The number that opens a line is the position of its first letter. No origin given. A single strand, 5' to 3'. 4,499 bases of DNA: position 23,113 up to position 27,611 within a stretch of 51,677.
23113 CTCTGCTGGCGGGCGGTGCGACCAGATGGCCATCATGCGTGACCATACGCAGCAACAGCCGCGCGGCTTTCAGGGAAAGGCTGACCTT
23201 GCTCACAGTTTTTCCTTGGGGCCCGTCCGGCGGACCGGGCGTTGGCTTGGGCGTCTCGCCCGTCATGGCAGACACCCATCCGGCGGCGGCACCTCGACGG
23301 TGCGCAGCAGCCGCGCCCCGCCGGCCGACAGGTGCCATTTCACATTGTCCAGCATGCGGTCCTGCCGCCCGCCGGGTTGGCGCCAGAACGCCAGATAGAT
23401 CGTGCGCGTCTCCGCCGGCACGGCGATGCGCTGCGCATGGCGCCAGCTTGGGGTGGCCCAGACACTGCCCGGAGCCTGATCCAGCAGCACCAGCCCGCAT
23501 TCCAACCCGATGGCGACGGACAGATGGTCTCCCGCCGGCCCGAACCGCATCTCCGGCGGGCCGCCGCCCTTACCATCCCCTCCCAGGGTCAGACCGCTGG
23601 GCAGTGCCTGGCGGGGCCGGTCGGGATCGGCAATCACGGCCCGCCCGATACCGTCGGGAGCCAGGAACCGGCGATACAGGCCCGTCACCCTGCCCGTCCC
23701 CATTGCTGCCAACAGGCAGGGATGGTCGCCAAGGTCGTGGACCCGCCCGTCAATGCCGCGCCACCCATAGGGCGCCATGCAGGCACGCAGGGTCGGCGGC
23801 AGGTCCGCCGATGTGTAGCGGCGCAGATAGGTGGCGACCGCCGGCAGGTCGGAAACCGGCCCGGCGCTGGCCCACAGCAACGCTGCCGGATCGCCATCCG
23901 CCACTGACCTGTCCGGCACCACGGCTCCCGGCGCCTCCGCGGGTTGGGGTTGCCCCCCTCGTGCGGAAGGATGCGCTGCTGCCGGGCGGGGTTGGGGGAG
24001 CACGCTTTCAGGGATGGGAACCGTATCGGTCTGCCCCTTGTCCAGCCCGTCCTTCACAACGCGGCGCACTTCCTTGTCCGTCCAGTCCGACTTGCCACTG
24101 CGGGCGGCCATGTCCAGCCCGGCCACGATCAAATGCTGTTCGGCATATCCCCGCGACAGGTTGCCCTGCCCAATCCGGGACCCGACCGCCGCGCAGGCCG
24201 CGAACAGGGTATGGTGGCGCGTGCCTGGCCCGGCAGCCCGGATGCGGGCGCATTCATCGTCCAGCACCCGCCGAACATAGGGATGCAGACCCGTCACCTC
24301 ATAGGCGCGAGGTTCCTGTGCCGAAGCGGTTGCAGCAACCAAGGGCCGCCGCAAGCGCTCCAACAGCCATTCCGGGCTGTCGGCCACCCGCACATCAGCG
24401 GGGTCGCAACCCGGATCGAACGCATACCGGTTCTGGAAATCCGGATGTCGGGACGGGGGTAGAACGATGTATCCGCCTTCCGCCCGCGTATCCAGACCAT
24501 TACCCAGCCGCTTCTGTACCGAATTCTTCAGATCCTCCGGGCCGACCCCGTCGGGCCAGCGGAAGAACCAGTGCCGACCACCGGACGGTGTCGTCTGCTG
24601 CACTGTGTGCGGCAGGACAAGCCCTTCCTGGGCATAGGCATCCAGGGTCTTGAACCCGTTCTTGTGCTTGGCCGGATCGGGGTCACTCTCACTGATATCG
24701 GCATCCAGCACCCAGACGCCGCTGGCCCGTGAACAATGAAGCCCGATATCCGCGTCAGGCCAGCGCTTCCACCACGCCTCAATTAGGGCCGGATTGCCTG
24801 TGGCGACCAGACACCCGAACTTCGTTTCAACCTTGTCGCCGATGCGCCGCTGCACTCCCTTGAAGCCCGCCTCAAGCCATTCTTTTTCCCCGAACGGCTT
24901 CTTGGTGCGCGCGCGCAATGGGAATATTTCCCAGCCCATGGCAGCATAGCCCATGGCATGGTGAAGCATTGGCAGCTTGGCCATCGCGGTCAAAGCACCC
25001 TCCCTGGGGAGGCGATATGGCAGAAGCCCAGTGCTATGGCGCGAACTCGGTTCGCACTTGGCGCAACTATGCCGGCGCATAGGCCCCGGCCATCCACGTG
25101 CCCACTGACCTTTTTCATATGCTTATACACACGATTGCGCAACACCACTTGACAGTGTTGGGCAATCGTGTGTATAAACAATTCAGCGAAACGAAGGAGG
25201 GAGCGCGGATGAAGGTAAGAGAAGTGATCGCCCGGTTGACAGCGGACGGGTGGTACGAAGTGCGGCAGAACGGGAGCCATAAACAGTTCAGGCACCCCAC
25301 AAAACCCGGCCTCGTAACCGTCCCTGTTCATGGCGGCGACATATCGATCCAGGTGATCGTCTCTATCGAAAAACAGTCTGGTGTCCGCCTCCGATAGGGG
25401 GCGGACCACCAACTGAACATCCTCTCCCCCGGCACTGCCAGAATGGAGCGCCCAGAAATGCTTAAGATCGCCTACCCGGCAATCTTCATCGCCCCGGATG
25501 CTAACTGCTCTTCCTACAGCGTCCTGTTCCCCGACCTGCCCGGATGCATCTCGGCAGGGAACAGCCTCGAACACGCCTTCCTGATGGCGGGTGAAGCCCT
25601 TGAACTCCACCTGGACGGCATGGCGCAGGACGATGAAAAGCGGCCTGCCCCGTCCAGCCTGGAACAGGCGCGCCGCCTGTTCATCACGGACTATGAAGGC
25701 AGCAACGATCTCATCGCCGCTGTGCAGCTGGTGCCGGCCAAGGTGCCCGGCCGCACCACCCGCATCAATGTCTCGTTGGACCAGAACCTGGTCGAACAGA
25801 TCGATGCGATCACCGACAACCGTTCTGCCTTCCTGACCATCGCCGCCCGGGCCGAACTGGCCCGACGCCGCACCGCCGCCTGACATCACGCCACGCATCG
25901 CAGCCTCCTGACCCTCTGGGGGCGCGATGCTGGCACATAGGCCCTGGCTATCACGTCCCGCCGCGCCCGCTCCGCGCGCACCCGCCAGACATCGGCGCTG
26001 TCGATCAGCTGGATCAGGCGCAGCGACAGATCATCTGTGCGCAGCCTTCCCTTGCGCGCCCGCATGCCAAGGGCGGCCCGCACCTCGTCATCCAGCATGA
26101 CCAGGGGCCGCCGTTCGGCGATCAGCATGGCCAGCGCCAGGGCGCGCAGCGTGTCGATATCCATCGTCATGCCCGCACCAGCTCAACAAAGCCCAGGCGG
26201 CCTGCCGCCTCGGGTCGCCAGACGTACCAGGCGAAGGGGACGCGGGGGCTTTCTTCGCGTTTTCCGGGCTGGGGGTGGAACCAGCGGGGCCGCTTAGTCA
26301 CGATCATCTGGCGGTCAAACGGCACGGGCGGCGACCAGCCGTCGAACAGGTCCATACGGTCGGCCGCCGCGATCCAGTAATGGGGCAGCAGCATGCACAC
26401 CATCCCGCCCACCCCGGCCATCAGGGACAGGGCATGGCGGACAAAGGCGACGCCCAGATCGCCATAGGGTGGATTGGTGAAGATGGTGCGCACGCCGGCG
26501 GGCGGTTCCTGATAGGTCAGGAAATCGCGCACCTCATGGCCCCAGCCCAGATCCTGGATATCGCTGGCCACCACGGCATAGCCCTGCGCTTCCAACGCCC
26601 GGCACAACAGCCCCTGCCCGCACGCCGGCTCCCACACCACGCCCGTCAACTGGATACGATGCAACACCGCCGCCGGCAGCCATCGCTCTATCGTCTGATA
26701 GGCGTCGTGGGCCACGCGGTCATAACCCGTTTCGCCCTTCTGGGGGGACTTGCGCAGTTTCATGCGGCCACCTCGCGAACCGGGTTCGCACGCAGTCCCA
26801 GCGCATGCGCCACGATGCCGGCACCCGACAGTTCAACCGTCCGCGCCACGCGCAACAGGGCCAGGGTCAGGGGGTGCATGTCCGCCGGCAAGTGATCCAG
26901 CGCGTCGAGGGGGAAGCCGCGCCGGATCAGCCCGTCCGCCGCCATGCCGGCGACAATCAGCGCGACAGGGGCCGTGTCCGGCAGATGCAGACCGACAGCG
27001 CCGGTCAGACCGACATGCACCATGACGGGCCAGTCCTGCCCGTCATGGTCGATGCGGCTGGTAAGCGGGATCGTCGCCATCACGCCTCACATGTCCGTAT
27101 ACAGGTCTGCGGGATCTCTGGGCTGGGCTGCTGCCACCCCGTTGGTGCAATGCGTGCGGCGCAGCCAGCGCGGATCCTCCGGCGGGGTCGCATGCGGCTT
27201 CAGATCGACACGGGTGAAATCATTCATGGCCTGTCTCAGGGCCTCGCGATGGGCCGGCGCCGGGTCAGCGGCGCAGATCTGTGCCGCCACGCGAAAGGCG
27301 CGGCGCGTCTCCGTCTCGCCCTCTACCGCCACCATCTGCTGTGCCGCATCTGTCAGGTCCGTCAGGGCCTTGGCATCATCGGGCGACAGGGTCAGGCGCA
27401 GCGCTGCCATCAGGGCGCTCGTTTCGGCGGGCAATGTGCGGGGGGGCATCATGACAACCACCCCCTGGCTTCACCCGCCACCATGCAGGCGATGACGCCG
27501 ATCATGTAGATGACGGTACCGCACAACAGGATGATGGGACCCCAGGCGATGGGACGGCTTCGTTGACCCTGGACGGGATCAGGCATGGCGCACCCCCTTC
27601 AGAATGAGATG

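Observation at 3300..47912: Fourteen evenly dispersed copies of the 15-bp palindrome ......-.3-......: a candidate genome-wide operator/centromere network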

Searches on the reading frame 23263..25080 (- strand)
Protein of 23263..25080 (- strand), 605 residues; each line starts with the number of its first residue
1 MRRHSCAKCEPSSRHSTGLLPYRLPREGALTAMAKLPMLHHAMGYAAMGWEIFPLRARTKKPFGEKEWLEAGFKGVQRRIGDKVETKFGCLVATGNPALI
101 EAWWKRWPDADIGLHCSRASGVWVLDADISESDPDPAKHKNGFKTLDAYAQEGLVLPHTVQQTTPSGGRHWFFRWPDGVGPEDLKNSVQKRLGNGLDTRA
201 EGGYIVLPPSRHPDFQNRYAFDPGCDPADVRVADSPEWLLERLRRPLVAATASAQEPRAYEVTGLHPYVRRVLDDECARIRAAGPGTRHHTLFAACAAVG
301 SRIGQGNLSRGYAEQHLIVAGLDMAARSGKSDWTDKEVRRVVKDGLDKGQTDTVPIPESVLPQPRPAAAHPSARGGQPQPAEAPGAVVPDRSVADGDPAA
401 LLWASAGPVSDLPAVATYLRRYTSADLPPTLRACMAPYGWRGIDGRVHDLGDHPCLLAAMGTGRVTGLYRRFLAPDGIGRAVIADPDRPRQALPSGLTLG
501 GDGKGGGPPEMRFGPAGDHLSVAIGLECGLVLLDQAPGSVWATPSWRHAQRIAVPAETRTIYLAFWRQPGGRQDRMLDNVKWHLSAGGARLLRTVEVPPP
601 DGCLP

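Call 29: search_protein_families(library=pfam, proteins=[window:23263-25080:-], max_evalue=0.01)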
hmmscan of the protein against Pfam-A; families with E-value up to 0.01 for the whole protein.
window:23263-25080:- (605 aa): 2 families
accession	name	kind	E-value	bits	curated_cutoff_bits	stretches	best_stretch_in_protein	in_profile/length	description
PF09250.16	Prim-Pol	-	4.6e-33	115.4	22.8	1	43-238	2-158/158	Bifunctional DNA primase/polymerase, N-terminal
PF23639.1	DUF7146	-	1.3e-07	32.3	27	1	399-488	7-93/105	Domain of unknown function (DUF7146)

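Call 30: search_protein_families(library=phrogs, proteins=[window:23263-25080:-], max_evalue=0.001)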
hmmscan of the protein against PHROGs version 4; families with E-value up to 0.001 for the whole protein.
window:23263-25080:- (605 aa): 4 families
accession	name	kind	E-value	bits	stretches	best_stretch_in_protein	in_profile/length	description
phrog_1156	-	DNA, RNA and nucleotide metabolism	1.7e-26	94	1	32-272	7-222/855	DNA primase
phrog_906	-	DNA, RNA and nucleotide metabolism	1.4e-17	64.8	1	45-258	31-258/872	DNA polymerase/primase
phrog_5852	-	DNA, RNA and nucleotide metabolism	2.2e-17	64.2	1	41-216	69-224/242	DNA polymerase/primase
phrog_5177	-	DNA, RNA and nucleotide metabolism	4.1e-12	45.8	1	35-222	17-170/876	DNA polymerase/primase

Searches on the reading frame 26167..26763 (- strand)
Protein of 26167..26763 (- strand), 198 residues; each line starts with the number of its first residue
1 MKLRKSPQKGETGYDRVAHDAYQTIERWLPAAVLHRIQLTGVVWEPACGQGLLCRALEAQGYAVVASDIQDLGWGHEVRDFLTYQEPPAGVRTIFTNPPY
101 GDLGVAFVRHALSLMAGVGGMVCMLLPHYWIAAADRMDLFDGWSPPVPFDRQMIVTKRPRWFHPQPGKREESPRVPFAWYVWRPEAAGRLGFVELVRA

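Call 29: search_protein_families(library=pfam, proteins=[window:26167-26763:-], max_evalue=0.01)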
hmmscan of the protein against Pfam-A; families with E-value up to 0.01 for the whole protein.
window:26167-26763:- (198 aa): 0 families

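Call 30: search_protein_families(library=phrogs, proteins=[window:26167-26763:-], max_evalue=0.001)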
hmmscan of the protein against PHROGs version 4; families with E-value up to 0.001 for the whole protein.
window:26167-26763:- (198 aa): 2 families
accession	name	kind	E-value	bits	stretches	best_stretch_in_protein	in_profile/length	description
phrog_799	-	other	1e-40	141.3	1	9-189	202-371/458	DNA methyltransferase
phrog_5172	-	unknown function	1.2e-06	28.5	1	41-129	45-134/377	-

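Call 92: search_protein_families(library=ncbifam, proteins=[window:26167-26763:-], max_evalue=0.01)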
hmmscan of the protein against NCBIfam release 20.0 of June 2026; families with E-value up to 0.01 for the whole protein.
window:26167-26763:- (198 aa): 0 families

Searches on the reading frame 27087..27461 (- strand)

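Call 29: search_protein_families(library=pfam, proteins=[window:27087-27461:-], max_evalue=0.01)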
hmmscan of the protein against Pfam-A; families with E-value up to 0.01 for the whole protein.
window:27087-27461:- (124 aa): 1 family
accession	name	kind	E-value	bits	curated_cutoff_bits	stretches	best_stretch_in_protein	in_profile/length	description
PF20648.2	DUF6809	-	0.0099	17.1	27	0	13-63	32-82/85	Family of unknown function (DUF6809)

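Call 30: search_protein_families(library=phrogs, proteins=[window:27087-27461:-], max_evalue=0.001)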
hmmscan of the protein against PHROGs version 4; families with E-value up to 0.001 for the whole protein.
window:27087-27461:- (124 aa): 0 families
